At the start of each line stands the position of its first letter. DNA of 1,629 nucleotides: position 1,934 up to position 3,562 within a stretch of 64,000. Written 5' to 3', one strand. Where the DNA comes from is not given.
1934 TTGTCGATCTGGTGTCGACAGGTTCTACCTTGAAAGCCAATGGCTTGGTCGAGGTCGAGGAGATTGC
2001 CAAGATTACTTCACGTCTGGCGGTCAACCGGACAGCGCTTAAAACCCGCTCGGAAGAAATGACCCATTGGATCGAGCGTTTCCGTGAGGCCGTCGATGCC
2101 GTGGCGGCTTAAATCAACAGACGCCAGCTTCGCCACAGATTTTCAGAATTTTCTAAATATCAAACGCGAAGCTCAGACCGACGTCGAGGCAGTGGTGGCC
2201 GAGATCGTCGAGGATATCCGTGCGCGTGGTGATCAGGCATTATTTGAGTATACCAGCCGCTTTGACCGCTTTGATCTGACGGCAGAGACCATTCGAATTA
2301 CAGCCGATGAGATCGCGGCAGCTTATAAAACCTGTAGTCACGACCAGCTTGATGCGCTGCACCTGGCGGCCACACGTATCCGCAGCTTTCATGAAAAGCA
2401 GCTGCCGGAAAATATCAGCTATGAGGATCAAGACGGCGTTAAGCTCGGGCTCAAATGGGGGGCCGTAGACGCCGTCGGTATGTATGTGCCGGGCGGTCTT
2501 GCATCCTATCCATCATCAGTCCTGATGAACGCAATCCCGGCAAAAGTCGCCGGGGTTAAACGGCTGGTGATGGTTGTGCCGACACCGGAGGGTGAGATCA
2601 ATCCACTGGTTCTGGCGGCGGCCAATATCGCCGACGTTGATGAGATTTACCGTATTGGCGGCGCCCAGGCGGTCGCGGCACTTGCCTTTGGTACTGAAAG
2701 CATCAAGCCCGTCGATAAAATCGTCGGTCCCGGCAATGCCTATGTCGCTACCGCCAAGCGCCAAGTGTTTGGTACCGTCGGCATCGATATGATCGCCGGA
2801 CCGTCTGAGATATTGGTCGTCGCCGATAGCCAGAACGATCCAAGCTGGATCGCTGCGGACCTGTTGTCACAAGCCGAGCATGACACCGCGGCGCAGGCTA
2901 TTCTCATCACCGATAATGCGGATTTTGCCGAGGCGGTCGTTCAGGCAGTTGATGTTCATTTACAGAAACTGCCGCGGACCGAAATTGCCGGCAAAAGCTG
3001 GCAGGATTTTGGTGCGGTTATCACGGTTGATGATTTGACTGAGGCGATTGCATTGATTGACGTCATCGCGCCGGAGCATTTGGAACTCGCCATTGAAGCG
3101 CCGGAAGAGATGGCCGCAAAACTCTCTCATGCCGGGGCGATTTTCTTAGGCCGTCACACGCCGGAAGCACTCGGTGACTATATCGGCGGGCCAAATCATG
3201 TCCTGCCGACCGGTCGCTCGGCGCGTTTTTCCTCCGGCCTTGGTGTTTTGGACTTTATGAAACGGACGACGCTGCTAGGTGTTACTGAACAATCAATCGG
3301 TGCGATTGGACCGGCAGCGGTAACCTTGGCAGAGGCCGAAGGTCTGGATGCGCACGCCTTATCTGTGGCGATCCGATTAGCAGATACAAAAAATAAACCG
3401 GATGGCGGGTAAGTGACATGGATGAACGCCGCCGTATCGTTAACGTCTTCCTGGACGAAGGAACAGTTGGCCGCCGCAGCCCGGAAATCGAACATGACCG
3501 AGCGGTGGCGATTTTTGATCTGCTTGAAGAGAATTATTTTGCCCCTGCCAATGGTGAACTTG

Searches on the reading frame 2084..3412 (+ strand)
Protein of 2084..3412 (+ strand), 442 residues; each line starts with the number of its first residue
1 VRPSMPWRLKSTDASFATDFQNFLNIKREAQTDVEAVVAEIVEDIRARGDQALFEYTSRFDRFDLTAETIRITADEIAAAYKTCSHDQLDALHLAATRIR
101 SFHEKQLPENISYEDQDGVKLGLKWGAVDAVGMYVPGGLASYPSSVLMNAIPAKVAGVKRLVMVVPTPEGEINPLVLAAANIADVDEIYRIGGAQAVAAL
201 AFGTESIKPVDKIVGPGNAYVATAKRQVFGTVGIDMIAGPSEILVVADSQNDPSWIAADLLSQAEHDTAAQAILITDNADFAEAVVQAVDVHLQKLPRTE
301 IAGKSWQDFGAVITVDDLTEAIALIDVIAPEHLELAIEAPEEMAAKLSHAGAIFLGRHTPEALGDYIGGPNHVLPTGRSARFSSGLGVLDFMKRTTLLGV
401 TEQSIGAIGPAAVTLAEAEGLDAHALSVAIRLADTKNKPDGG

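Call 21: search_protein_families(library=pfam, proteins=[window:2084-3412:+], max_evalue=0.00001)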
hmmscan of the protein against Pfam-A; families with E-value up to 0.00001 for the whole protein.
window:2084-3412:+ (442 aa): 1 family
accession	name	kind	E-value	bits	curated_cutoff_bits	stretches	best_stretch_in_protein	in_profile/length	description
PF00815.25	Histidinol_dh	-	7.7e-171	569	27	1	28-432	5-411/411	Histidinol dehydrogenase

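Call 66: find_encoding_contigs(protein=window:2084-3412:+, flank=10000, max_places=1)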
Protein window:2084-3412:+ (442 aa): no gene with exactly this product is on record in the collection.
